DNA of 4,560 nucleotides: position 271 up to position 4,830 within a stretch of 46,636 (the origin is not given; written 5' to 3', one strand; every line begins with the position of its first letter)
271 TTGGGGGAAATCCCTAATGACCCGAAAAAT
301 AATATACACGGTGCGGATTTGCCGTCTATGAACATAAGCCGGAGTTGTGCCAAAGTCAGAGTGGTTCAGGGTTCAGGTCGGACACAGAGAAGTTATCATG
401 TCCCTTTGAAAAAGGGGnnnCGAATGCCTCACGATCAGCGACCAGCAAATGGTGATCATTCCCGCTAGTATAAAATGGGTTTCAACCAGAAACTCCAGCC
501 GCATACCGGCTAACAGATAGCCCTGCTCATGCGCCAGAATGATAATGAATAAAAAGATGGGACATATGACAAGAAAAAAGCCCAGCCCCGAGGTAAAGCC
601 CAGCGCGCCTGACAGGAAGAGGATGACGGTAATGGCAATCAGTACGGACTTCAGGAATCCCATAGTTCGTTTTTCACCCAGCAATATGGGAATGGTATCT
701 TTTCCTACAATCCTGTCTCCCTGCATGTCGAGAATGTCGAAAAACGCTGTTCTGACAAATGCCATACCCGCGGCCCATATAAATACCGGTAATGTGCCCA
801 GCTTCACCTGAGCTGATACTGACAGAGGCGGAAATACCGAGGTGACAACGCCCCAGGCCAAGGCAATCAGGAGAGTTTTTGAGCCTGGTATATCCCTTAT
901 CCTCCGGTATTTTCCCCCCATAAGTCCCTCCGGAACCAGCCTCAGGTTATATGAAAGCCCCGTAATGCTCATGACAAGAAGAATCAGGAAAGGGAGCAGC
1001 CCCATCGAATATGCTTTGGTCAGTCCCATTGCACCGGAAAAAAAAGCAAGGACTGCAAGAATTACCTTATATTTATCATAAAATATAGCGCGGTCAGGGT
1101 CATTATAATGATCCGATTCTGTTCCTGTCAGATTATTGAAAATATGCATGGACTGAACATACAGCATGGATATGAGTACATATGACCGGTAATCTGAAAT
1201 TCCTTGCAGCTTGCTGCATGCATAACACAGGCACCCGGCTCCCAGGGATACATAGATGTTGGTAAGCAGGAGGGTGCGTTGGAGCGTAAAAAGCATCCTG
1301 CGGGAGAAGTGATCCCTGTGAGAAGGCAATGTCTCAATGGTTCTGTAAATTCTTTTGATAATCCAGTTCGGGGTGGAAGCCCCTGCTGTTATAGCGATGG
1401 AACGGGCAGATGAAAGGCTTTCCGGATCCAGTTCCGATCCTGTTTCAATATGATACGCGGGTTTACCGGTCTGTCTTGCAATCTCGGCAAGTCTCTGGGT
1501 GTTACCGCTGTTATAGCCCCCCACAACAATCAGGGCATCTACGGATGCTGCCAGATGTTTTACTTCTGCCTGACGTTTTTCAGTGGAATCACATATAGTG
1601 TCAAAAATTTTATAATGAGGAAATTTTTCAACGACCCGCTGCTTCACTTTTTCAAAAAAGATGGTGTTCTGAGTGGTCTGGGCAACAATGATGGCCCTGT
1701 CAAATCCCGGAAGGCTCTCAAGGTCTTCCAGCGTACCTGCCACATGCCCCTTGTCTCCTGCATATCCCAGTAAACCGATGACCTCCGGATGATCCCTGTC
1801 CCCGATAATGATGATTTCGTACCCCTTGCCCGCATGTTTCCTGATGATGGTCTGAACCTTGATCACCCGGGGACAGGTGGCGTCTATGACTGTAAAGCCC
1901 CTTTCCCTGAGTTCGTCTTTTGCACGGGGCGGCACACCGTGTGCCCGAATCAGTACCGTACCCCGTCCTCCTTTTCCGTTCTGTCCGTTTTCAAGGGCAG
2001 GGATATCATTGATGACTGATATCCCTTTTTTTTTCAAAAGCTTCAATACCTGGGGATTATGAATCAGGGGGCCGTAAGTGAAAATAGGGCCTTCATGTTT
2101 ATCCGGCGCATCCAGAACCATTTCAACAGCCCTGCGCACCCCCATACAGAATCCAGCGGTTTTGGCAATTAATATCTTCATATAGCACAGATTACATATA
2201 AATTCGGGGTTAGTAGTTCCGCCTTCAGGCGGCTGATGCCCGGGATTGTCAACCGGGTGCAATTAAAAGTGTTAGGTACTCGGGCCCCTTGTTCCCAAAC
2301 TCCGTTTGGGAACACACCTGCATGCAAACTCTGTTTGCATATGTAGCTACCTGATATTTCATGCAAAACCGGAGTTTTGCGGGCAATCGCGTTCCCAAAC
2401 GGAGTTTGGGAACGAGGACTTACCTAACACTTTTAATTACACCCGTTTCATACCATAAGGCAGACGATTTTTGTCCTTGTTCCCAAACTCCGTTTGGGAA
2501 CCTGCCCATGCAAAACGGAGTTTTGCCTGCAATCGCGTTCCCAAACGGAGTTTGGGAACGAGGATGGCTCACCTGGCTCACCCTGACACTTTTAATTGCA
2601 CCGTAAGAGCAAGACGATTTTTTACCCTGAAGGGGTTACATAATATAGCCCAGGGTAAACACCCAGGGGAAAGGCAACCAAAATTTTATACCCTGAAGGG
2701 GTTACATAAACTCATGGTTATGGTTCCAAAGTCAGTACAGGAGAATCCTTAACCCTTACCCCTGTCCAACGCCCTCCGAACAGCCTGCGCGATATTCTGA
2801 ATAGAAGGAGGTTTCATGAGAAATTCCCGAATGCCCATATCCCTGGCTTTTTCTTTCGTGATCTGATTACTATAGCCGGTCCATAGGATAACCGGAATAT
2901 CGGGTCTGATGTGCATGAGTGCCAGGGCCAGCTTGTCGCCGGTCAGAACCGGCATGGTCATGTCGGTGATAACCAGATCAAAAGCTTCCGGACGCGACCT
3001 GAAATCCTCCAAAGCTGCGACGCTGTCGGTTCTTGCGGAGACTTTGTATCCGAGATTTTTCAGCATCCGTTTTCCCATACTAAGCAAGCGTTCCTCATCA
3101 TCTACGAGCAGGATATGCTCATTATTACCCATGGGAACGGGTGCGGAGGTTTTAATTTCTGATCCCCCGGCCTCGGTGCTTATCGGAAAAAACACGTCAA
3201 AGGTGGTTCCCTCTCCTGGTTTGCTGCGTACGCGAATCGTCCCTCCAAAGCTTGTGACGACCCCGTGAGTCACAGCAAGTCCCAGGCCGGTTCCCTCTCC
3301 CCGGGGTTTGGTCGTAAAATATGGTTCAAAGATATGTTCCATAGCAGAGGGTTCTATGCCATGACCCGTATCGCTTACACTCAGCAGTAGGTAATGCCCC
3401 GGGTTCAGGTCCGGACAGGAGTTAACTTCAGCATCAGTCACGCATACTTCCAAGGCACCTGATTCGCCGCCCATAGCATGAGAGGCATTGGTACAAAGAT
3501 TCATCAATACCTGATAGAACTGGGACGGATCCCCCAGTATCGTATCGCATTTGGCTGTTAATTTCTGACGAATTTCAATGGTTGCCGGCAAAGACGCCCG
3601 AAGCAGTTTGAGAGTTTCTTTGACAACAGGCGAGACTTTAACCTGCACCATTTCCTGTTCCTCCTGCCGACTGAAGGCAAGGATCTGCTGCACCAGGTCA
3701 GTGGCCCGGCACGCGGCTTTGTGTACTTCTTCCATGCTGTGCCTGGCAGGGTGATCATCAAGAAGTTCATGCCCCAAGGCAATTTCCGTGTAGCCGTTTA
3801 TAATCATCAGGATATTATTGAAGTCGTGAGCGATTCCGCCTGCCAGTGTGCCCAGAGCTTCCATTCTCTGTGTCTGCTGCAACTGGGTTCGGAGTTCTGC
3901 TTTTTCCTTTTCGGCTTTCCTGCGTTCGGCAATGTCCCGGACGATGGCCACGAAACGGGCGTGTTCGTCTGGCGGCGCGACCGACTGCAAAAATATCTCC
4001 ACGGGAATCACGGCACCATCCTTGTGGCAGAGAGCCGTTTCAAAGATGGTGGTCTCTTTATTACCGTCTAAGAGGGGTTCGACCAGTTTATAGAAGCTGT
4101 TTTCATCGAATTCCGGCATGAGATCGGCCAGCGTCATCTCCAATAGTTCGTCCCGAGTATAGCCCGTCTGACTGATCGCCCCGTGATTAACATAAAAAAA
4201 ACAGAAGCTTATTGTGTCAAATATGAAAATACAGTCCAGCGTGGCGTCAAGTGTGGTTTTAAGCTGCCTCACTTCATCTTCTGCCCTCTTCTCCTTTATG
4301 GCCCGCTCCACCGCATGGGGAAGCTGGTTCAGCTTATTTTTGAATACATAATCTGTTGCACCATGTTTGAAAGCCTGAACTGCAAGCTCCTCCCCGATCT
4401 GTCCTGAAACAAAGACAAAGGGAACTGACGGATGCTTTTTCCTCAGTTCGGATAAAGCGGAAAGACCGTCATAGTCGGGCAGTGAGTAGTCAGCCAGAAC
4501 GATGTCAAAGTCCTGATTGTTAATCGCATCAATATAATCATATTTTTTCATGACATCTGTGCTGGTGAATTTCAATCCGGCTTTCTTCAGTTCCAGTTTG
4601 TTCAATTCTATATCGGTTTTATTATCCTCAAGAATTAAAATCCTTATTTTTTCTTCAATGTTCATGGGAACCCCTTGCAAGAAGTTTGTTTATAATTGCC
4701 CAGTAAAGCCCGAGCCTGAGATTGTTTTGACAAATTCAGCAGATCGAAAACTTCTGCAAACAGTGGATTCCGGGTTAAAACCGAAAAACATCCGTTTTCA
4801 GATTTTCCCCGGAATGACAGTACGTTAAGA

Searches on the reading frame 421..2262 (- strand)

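Call 24: search_protein_families(library=ncbifam, proteins=[window:421-2262:-], max_evalue=0.001)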
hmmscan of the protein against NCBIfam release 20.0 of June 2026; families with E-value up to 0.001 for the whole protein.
window:421-2262:- (614 aa): 15 families
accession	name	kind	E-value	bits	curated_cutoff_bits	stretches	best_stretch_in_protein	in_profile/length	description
NF000907.0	PRK00087.1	equivalog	5.2e-95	319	624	1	28-316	1-282/671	bifunctional 4-hydroxy-3-methylbut-2-enyl diphosphate reductase/30S ribosomal protein S1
TIGR00216.1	ispH_lytB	equivalog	4.1e-90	301.8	187.85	1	29-311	1-281/282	4-hydroxy-3-methylbut-2-enyl diphosphate reductase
NF009024.0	PRK12360.1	equivalog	1.2e-86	290.5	387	1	28-311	1-280/281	4-hydroxy-3-methylbut-2-enyl diphosphate reductase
NF002187.0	PRK01045.1-1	equivalog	3.7e-83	278.9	276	1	28-312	1-278/282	4-hydroxy-3-methylbut-2-enyl diphosphate reductase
NF002190.0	PRK01045.1-4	subfamily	2.1e-59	201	389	1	27-310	6-290/321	4-hydroxy-3-methylbut-2-enyl diphosphate reductase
NF002188.0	PRK01045.1-2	equivalog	2.7e-57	194.2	420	1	28-314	1-286/315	4-hydroxy-3-methylbut-2-enyl diphosphate reductase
NF002189.0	PRK01045.1-3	equivalog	1e-53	182.4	444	1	28-309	14-293/326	4-hydroxy-3-methylbut-2-enyl diphosphate reductase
NF009911.0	PRK13371.1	equivalog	2.5e-43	148.6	440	2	27-214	54-235/405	4-hydroxy-3-methylbut-2-enyl diphosphate reductase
NF010117.0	PRK13591.1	equivalog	6e-11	42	238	1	331-556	33-247/307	prenyltransferase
NF009523.0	PRK12884.1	equivalog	5.5e-10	38.9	269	1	364-576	45-239/279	prenyltransferase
NF009512.0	PRK12872.1-1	equivalog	7e-07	29.1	278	1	496-575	183-267/303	geranylgeranylglycerol-phosphate geranylgeranyltransferase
NF009521.0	PRK12882.1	equivalog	9.8e-07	28.3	296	1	363-577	46-246/280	geranylgeranylglycerol-phosphate geranylgeranyltransferase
NF009522.0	PRK12883.1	equivalog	1.4e-05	24.8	353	1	361-567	39-231/279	geranylgeranylglycerol-phosphate geranylgeranyltransferase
NF009513.0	PRK12872.1-3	equivalog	3.5e-05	23.5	288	1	495-607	178-292/293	prenyltransferase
NF009516.0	PRK12875.1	equivalog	6.7e-05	22.1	205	1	491-576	182-258/292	prenyltransferase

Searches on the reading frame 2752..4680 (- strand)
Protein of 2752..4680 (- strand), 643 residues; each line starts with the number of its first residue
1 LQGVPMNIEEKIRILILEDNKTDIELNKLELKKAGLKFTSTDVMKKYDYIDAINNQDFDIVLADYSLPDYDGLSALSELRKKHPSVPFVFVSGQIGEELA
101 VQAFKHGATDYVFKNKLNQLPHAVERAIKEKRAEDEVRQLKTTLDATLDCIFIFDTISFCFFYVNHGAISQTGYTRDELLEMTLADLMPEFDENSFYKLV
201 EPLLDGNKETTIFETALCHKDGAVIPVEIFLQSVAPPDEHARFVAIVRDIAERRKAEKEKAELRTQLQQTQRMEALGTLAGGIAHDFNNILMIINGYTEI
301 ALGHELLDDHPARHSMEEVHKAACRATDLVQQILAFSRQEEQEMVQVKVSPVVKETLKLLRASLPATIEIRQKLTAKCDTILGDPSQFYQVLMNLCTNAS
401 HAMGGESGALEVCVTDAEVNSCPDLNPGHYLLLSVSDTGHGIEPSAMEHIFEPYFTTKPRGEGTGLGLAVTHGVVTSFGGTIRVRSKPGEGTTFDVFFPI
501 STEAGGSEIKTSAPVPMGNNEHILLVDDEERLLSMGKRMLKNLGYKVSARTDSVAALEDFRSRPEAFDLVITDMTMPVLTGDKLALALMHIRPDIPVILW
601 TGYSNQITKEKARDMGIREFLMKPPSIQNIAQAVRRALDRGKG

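Call 24: search_protein_families(library=ncbifam, proteins=[window:2752-4680:-], max_evalue=0.001)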
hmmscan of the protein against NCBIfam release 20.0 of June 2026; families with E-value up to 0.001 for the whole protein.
window:2752-4680:- (643 aa): 156 families (the best 25 are shown)
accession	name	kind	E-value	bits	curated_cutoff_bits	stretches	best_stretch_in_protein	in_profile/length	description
NF010411.0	PRK13837.1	equivalog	1.1e-108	364.4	647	1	246-640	420-814/828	two-component system VirA-like sensor kinase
NF046020.1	HisKinCckABruc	equivalog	4.7e-87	292.7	1000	2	182-639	392-868/868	cell cycle histidine kinase CckA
NF010076.0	PRK13557.1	subfamily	2.9e-82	276.8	631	1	162-641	56-536/540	histidine kinase famiy protein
NF047466.1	hybrid_RR_LvrB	exception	4.8e-76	256.3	500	2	247-500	123-376/377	hybrid histidine kinase/response regulator LvrB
NF046026.1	HisKinCckACaul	equivalog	5.4e-74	249.5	1000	1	259-638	285-676/678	cell cycle histidine kinase CckA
NF052574.1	HisKinEspCMyxo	equivalog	1.3e-66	225.3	1200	1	130-594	276-737/785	serine histidine kinase EspC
NF008468.0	PRK11360.1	equivalog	3.5e-57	194.1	646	1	163-504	292-612/616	two-component system sensor histidine kinase AtoS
TIGR02956.1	TMAO_torS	equivalog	8.7e-48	163.1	676.5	2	328-641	514-823/967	TMAO reductase system sensor histidine kinase/response regulator TorS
NF052573.1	HisKinEspAMyxo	equivalog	1.1e-46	159.3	1400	1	128-594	244-704/755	serine histidine kinase EspA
NF007688.0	PRK10364.1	equivalog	3.7e-43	148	479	1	253-503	217-454/460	two-component system sensor histidine kinase ZraS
NF008302.0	PRK11091.1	equivalog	3.7e-41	141.2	838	2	117-637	133-642/779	aerobic respiration two-component sensor histidine kinase ArcB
NF041777.1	sens_FixL_Rhizob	equivalog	6.5e-37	127.3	850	1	130-502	111-483/485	sensor protein FixL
NF011874.0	PRK15347.1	equivalog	6.2e-34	117.2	852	2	384-512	510-626/921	two component system sensor kinase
NF041947.1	LuxQ_Vibrio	equivalog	2.6e-32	111.6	1200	2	356-634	557-835/843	quorum-sensing autoinducer 2 sensor kinase/phosphatase LuxQ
NF038348.1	T2SS_HK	subfamily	5.9e-32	110.8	450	1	316-500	401-573/574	histidine kinase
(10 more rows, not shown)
